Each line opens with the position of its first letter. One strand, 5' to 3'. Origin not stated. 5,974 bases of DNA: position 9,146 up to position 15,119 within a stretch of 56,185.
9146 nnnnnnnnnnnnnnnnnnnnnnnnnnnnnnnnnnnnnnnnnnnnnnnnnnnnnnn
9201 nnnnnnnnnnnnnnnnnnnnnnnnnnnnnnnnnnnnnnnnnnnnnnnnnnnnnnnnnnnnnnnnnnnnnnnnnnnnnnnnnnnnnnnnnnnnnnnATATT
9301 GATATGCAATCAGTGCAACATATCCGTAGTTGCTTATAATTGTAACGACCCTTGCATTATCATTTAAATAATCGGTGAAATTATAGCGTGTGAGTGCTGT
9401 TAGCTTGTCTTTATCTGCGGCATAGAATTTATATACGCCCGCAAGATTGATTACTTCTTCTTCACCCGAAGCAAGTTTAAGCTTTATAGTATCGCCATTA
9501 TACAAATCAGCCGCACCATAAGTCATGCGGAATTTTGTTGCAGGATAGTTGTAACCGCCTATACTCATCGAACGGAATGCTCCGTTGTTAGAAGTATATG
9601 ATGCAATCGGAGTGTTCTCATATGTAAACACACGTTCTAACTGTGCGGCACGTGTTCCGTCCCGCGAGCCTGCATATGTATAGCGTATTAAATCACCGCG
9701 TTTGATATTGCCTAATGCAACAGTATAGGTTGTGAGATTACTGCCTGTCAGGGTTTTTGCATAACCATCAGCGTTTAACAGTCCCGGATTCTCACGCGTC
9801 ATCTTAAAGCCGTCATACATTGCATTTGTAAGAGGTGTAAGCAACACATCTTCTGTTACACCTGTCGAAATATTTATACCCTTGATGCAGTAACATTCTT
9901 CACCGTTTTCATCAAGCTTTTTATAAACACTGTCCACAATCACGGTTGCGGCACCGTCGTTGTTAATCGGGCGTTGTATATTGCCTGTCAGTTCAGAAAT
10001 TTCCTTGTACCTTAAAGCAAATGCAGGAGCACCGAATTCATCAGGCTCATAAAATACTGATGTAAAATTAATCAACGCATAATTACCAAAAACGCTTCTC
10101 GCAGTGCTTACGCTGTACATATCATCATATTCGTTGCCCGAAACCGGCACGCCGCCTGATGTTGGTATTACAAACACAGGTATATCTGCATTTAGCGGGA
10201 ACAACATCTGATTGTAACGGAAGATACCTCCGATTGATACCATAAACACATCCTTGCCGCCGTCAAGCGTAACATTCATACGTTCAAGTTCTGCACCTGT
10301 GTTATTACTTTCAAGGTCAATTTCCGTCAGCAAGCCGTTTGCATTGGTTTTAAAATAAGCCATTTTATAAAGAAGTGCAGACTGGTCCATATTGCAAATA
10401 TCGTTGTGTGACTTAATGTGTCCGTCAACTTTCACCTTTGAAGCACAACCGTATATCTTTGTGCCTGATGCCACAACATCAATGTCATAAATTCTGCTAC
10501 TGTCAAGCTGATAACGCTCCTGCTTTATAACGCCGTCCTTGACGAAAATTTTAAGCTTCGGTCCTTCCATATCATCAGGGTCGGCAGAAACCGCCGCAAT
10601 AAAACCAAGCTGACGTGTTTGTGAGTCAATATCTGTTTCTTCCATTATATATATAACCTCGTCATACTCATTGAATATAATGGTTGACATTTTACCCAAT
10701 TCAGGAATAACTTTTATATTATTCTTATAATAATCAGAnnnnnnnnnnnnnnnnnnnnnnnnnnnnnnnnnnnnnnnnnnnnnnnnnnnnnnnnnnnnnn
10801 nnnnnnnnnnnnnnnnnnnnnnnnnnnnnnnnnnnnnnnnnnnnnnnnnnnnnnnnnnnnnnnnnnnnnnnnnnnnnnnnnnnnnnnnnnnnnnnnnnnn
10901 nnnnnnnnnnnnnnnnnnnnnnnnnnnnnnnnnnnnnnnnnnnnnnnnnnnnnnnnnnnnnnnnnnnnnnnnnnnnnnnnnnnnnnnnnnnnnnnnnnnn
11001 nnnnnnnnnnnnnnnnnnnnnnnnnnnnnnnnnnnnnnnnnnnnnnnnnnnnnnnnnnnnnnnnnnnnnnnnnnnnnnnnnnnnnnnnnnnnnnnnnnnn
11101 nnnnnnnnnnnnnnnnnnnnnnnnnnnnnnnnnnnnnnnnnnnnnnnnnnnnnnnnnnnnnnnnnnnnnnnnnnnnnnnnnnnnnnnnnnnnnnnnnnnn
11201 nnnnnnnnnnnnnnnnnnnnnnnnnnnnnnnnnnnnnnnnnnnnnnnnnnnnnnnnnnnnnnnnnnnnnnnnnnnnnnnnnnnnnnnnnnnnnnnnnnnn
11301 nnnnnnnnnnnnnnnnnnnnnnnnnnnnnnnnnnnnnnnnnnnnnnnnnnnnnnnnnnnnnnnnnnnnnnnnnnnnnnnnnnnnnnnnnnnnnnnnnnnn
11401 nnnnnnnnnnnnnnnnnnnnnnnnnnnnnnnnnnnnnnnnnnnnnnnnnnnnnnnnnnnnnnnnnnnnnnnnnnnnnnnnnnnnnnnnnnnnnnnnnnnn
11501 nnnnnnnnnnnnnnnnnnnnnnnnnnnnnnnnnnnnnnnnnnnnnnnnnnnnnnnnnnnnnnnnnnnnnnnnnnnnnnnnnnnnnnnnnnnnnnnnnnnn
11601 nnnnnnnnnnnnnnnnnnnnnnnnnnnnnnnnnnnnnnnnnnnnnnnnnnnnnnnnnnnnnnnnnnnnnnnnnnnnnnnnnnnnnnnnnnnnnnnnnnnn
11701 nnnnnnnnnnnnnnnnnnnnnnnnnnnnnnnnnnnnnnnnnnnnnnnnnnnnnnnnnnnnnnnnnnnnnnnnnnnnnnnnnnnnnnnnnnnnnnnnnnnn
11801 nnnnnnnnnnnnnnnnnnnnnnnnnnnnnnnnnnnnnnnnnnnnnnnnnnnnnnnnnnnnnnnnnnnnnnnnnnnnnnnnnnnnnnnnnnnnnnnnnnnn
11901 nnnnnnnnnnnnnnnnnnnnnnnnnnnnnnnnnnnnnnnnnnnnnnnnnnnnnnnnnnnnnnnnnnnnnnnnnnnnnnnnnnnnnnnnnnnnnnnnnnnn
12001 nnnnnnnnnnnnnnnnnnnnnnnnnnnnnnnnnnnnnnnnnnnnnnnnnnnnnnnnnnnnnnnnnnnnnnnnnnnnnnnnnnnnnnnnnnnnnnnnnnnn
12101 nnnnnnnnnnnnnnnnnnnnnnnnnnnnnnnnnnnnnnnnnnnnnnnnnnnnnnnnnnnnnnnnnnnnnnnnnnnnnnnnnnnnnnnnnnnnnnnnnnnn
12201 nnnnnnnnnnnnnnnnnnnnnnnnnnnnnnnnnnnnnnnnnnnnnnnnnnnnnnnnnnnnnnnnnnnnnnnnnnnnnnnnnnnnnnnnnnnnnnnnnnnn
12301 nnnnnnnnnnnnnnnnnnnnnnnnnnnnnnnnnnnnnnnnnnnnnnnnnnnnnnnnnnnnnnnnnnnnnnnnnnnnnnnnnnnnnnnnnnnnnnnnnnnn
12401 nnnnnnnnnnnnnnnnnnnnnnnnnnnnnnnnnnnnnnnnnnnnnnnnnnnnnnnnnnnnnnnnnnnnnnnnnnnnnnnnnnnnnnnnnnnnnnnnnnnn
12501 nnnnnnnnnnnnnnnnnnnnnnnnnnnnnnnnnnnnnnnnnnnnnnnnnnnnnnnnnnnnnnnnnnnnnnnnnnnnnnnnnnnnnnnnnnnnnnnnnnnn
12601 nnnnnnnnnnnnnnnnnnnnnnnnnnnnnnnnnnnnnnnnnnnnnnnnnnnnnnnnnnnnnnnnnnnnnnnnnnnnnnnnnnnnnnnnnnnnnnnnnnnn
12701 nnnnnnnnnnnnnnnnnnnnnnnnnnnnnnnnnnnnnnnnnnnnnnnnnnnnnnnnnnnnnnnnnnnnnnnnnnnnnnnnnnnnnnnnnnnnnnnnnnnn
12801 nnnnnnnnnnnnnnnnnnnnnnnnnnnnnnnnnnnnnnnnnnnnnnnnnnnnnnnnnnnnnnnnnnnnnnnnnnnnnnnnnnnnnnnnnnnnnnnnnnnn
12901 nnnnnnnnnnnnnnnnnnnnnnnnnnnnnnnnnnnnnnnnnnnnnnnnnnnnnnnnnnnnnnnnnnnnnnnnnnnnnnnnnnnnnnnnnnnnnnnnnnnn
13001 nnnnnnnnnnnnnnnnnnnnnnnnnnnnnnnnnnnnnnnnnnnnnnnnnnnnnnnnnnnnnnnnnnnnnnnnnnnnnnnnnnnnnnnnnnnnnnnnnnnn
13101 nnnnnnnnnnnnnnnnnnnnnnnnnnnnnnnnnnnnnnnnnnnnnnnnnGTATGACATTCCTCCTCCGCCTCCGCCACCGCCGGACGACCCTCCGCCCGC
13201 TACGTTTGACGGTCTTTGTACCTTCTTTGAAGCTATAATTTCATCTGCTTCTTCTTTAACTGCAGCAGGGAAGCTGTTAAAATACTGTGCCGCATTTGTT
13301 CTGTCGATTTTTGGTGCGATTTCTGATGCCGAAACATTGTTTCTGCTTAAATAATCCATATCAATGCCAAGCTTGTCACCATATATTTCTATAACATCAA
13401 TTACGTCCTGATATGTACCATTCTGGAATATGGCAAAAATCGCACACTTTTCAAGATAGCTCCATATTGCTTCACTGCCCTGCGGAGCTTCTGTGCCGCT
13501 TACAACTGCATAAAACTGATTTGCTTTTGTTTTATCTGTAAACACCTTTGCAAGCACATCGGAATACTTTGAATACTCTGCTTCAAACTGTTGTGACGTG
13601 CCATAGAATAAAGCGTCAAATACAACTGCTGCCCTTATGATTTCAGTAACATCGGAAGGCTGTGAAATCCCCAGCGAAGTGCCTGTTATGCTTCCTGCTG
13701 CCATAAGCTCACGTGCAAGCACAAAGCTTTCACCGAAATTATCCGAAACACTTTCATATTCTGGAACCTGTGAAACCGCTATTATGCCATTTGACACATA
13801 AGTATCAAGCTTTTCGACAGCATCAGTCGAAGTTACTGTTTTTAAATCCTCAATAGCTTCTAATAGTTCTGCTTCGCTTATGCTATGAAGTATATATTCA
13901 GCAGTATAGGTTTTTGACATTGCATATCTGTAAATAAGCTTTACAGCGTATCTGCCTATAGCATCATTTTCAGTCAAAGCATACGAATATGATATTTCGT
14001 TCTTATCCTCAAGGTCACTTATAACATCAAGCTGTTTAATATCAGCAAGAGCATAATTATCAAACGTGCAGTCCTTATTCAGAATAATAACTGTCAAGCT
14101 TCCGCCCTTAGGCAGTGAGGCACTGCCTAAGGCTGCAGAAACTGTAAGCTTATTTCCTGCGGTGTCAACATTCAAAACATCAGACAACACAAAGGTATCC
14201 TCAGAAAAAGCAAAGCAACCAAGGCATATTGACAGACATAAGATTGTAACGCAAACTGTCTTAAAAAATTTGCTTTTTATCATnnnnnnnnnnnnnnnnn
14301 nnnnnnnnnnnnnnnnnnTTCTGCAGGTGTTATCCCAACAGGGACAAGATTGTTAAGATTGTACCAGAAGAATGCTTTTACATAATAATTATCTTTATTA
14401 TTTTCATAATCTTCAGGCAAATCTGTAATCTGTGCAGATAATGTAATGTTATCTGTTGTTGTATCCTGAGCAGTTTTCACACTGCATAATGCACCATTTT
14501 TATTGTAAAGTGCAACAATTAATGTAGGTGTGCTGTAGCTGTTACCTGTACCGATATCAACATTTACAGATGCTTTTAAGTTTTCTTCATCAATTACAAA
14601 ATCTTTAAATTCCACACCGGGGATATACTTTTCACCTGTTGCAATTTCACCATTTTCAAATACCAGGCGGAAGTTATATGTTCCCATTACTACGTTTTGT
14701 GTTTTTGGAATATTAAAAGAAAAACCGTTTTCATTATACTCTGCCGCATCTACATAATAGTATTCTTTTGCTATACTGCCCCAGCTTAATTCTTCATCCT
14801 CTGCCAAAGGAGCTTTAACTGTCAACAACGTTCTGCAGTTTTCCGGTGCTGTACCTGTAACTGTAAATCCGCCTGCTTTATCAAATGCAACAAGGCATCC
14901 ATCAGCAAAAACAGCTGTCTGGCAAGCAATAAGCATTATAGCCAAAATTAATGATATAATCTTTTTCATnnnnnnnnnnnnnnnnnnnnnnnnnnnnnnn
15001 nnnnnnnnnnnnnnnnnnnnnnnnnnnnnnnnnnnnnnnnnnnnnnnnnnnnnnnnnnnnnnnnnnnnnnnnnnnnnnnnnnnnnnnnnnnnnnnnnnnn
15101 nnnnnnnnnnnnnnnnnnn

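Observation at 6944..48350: Two back-to-back, architecturally parallel Gram-positive glycan-harvesting operons with very few recognisable catalytic modules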

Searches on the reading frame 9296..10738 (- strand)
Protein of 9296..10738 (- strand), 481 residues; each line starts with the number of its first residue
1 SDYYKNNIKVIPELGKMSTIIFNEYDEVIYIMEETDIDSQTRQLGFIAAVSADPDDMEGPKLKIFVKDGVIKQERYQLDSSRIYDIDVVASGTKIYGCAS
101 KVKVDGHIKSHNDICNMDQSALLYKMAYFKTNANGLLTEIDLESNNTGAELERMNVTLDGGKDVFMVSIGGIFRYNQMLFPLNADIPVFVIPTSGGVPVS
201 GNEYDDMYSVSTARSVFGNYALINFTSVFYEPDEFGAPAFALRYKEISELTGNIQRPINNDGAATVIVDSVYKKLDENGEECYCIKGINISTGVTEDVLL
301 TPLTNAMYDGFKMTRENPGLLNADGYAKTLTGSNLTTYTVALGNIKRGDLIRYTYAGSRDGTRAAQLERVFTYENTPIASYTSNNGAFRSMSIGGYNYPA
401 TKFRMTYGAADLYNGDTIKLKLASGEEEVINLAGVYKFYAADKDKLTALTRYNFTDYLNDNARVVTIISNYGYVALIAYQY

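Call 76: search_protein_families(library=pfam, proteins=[window:9296-10738:-], max_evalue=1)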
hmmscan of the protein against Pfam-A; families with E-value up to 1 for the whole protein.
window:9296-10738:- (481 aa): 1 family
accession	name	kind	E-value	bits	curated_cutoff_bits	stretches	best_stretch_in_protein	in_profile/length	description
PF25400.1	PH_FAN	-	0.21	11.8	27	0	225-278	53-111/160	FAN protein N-terminal PH domain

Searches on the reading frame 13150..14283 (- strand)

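Call 76: search_protein_families(library=pfam, proteins=[window:13150-14283:-], max_evalue=1)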
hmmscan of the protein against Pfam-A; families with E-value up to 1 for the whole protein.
window:13150-14283:- (378 aa): 1 family
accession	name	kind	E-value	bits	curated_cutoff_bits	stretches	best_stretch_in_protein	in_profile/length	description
PF07579.16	DUF1548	-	0.044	14.6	22.7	0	299-353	14-72/135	Domain of Unknown Function (DUF1548)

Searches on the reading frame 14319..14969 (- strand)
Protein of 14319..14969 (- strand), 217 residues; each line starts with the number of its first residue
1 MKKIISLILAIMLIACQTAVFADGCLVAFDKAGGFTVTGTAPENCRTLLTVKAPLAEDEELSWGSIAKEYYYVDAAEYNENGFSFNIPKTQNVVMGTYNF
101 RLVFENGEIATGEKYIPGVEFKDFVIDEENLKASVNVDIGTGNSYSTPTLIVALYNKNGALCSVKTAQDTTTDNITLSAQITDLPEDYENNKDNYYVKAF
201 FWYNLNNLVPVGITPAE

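Call 3: search_protein_families(library=pfam, proteins=[window:14319-14969:-], max_evalue=0.01)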
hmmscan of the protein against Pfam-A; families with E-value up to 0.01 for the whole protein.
window:14319-14969:- (217 aa): 0 families

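Call 10: search_protein_families(library=ncbifam, proteins=[window:14319-14969:-], max_evalue=0.01)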
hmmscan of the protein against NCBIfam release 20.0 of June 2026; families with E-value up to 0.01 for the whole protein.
window:14319-14969:- (217 aa): 0 families

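Call 76: search_protein_families(library=pfam, proteins=[window:14319-14969:-], max_evalue=1)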
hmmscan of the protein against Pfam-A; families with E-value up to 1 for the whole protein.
window:14319-14969:- (217 aa): 1 family
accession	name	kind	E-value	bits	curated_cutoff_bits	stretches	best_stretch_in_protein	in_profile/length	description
PF17317.7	MFA1_2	-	0.03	14.5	25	1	189-203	14-28/34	Mating hormone A-factor 1&2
